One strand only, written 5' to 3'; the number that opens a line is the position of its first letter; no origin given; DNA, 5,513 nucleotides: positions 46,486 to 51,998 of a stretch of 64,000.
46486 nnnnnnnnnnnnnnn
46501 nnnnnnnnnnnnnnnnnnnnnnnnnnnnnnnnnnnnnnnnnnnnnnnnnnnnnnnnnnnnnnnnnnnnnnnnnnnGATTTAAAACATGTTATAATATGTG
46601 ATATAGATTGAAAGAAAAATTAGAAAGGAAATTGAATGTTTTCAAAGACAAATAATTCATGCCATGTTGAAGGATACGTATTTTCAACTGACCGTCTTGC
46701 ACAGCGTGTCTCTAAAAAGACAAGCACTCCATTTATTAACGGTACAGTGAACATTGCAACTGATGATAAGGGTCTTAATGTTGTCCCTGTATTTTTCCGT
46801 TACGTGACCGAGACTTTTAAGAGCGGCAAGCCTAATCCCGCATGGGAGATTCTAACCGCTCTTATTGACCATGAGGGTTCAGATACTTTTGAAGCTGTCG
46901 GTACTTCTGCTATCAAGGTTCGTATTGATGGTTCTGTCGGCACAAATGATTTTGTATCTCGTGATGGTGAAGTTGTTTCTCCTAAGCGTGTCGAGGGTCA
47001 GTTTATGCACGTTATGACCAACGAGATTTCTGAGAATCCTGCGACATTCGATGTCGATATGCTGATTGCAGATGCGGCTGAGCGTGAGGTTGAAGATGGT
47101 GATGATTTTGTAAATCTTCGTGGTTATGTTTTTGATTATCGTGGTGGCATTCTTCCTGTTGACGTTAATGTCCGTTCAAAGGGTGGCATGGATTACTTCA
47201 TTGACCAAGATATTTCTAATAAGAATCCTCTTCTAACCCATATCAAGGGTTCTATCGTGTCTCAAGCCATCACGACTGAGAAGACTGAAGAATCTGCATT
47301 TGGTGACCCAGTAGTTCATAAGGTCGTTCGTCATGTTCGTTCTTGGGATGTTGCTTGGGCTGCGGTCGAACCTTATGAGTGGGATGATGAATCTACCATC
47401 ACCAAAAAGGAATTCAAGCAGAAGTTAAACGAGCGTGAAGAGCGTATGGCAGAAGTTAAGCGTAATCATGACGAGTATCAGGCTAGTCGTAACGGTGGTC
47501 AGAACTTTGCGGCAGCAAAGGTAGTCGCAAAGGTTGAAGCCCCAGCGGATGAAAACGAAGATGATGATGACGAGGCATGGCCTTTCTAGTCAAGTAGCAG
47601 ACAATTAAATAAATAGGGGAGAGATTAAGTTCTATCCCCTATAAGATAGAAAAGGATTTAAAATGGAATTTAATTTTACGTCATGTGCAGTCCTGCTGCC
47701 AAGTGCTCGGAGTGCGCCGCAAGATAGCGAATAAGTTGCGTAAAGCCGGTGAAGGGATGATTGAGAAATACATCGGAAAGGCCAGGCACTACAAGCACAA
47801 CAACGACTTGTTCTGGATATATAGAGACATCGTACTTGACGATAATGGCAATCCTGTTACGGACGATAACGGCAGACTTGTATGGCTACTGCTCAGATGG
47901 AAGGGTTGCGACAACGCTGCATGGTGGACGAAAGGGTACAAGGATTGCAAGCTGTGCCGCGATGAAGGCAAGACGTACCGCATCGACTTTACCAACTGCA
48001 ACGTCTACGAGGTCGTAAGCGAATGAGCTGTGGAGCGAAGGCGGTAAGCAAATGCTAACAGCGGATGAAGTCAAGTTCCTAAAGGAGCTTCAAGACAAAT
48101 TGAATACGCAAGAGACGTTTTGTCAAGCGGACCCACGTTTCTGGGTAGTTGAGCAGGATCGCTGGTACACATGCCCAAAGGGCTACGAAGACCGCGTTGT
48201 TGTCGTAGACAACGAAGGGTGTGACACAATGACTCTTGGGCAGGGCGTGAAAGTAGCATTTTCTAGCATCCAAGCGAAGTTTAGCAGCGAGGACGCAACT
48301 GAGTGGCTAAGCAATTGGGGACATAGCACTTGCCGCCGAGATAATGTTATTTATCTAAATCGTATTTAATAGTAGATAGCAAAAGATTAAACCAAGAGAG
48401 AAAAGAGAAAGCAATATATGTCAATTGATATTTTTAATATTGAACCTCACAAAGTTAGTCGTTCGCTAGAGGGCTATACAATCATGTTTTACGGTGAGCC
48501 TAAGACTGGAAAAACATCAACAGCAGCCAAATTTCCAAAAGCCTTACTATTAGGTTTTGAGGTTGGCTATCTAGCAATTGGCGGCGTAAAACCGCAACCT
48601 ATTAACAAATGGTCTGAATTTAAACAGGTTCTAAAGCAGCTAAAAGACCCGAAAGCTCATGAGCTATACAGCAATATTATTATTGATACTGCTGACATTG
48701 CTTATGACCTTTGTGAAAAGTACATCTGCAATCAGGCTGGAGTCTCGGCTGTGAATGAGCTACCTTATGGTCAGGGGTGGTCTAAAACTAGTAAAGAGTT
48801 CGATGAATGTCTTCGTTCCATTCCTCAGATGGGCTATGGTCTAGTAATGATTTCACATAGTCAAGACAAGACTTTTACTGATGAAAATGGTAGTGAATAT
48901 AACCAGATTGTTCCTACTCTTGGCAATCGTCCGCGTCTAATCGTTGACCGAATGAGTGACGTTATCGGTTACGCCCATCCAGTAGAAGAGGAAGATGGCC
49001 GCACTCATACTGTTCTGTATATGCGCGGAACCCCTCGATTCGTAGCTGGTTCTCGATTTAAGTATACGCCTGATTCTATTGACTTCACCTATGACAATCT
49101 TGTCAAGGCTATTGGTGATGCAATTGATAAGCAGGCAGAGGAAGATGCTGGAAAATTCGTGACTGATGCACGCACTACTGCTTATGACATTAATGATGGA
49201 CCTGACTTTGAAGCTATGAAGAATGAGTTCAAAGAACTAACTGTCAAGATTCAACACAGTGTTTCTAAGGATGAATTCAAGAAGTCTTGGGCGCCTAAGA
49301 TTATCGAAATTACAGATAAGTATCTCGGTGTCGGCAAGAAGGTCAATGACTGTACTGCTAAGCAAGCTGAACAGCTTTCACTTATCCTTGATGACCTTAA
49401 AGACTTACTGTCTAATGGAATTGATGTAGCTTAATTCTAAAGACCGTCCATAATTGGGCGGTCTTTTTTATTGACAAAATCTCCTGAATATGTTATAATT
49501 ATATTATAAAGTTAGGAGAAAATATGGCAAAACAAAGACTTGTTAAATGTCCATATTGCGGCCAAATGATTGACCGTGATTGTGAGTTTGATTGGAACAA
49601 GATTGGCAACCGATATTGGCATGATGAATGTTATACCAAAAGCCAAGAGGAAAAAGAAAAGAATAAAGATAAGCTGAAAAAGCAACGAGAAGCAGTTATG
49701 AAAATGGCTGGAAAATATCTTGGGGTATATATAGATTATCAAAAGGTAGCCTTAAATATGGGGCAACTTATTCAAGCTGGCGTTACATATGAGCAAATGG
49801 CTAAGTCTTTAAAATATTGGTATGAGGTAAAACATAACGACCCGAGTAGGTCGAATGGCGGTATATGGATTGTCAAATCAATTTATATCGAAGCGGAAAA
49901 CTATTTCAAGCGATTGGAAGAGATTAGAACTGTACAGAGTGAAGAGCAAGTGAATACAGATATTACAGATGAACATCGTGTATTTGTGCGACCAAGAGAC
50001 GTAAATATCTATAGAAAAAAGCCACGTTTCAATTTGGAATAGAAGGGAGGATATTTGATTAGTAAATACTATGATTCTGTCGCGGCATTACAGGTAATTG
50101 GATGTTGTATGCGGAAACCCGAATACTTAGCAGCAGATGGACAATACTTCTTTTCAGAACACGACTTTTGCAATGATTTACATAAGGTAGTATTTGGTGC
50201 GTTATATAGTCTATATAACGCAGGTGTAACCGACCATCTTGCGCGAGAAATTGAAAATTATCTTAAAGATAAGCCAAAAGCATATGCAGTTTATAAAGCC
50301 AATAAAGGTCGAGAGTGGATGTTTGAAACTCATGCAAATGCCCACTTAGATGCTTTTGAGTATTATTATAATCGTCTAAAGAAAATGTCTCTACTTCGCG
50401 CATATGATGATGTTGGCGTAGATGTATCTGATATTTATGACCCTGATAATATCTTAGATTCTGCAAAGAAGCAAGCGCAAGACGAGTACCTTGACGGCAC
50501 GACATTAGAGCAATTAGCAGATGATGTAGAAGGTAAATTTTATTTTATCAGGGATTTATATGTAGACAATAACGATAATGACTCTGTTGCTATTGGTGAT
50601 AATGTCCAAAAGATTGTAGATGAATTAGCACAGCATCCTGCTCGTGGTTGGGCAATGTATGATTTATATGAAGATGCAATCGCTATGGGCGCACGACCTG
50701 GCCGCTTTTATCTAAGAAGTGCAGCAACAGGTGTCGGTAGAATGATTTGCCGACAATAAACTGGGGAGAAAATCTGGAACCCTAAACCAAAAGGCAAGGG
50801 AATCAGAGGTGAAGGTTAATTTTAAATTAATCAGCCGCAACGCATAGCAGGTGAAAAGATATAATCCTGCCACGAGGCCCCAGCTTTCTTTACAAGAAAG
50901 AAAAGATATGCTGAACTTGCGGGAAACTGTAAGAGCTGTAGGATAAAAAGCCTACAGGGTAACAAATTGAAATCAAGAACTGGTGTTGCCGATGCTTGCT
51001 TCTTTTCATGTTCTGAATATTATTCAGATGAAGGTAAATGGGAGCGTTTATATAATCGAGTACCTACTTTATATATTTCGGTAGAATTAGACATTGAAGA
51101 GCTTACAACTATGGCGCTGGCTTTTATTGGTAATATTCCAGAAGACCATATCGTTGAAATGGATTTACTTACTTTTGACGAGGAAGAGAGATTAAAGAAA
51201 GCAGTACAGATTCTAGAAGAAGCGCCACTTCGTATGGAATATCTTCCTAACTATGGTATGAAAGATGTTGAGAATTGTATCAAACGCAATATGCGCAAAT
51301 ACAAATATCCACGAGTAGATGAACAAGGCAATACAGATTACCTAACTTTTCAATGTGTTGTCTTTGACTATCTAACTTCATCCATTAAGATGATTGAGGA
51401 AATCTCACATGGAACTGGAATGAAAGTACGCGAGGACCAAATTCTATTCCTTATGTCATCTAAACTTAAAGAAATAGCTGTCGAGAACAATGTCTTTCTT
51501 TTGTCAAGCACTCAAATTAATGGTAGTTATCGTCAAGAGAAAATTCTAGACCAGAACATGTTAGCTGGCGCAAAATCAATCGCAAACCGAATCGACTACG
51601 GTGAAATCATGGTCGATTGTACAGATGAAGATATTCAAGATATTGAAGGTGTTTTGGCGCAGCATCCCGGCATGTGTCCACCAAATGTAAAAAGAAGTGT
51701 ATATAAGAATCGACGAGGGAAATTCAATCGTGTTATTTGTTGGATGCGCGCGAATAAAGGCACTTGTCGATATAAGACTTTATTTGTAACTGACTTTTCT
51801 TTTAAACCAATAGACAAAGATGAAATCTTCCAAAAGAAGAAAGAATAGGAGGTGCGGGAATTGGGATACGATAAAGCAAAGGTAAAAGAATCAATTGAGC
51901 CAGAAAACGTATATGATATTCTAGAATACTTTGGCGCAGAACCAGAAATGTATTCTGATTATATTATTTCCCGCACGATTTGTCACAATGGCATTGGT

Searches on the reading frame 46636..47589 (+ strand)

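Call 70: search_protein_families(library=phrogs, proteins=[window:46636-47589:+], max_evalue=0.001)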
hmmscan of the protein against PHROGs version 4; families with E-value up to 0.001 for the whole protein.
window:46636-47589:+ (317 aa): 1 family
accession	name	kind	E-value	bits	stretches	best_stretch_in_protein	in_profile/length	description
phrog_2367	-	unknown function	6.2e-21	76.1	1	4-317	11-325/326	-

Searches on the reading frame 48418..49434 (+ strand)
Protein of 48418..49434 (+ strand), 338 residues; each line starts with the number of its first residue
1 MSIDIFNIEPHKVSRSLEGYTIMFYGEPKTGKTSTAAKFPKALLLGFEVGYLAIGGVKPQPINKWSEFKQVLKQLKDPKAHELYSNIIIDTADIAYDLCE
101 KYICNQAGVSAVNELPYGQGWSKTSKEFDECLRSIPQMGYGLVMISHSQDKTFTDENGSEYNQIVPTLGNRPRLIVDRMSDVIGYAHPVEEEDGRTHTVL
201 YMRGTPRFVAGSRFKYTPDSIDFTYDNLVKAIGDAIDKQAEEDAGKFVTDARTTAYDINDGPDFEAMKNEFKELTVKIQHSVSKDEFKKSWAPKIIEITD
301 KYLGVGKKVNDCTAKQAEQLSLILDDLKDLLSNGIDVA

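Call 70: search_protein_families(library=phrogs, proteins=[window:48418-49434:+], max_evalue=0.001)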
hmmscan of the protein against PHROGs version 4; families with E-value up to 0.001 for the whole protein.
window:48418-49434:+ (338 aa): 3 families
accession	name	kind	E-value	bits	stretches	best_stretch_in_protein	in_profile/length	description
phrog_124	-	DNA, RNA and nucleotide metabolism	3.4e-53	182.4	1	3-320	28-316/382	Sak4-like ssDNA annealing protein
phrog_8097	-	DNA, RNA and nucleotide metabolism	3.7e-18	66.6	1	65-285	319-539/598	exonuclease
phrog_19299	-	head and packaging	6.8e-17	62.1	1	41-238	401-611/702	terminase large subunit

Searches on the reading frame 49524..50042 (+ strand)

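Call 70: search_protein_families(library=phrogs, proteins=[window:49524-50042:+], max_evalue=0.001)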
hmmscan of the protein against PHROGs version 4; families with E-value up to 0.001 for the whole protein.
window:49524-50042:+ (172 aa): 1 family
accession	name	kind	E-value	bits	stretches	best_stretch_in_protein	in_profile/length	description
phrog_4680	-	unknown function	5e-17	63.4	1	4-144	2-135/164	-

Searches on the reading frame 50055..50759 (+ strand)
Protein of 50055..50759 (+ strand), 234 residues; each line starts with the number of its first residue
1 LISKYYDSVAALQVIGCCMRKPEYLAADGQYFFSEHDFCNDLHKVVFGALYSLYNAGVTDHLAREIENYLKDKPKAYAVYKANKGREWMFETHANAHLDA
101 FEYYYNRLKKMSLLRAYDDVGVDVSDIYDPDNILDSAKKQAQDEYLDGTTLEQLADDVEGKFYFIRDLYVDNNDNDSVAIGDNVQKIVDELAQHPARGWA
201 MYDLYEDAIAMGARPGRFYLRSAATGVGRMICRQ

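Call 70: search_protein_families(library=phrogs, proteins=[window:50055-50759:+], max_evalue=0.001)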
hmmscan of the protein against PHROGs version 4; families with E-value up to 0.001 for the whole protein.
window:50055-50759:+ (234 aa): 1 family
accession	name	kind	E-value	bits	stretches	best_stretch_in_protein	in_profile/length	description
phrog_19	-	DNA, RNA and nucleotide metabolism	7.9e-13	49.1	1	4-228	157-365/621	DnaB-like replicative helicase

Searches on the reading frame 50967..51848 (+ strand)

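Call 70: search_protein_families(library=phrogs, proteins=[window:50967-51848:+], max_evalue=0.001)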
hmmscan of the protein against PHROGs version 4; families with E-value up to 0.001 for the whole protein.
window:50967-51848:+ (293 aa): 1 family
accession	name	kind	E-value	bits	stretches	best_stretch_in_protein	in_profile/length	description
phrog_19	-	DNA, RNA and nucleotide metabolism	1.1e-20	75.1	1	15-272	379-581/621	DnaB-like replicative helicase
